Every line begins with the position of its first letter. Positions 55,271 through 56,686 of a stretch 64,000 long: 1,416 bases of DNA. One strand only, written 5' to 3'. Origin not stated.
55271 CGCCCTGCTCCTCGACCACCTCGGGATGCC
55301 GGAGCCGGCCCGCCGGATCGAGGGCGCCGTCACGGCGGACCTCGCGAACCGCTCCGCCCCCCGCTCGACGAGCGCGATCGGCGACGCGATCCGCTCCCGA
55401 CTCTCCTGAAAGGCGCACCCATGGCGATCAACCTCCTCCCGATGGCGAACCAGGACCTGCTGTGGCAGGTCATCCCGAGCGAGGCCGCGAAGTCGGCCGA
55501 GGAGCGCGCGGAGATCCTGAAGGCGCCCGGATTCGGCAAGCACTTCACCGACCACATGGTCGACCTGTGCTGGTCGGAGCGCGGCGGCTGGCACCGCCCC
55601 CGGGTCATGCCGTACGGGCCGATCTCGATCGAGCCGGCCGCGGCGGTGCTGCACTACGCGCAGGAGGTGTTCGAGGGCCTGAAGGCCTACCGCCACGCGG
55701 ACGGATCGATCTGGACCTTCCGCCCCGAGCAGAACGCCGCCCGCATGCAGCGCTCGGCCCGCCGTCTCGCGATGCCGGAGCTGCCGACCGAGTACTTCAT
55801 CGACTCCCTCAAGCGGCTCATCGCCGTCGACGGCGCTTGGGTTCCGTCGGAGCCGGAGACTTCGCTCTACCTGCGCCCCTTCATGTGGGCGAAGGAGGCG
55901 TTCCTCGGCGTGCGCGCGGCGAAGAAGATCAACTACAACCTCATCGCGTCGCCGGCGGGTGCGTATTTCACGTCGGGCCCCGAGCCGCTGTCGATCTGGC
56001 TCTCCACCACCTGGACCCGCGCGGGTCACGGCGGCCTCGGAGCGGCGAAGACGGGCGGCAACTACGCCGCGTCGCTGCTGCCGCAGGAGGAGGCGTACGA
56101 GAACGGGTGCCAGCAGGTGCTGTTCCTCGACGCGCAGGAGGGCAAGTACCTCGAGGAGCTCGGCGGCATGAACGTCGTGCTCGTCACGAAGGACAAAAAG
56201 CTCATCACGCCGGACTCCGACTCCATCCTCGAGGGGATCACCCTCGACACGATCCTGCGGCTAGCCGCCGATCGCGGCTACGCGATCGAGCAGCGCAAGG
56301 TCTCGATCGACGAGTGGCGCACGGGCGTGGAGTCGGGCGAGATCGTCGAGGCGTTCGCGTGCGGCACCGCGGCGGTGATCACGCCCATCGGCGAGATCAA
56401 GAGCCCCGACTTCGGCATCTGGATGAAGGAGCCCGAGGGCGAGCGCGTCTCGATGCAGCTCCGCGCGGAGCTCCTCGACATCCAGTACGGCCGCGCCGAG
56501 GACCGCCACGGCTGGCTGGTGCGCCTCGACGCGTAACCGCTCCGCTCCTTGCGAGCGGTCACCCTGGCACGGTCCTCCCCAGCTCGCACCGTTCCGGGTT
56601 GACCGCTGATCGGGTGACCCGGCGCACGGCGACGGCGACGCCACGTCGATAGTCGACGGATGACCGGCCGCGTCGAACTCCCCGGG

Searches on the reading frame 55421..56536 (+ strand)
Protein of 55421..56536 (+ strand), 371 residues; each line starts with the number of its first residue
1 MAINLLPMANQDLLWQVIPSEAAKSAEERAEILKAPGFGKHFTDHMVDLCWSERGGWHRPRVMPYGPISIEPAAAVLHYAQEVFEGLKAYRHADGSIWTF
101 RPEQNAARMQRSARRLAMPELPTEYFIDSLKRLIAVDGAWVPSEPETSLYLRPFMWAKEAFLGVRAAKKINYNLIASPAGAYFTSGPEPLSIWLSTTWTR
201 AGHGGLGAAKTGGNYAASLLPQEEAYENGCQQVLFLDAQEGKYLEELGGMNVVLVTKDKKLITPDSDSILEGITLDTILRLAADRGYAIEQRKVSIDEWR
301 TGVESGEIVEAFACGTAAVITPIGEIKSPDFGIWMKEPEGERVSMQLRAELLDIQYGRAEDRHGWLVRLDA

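Call 22: search_protein_families(library=pfam, proteins=[window:55421-56536:+], max_evalue=0.0001)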
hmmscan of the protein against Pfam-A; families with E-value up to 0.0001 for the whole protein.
window:55421-56536:+ (371 aa): 1 family
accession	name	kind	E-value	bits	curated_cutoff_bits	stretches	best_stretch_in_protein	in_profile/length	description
PF01063.24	Aminotran_4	-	3.9e-32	112.3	28.5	1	83-326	2-223/223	Amino-transferase class IV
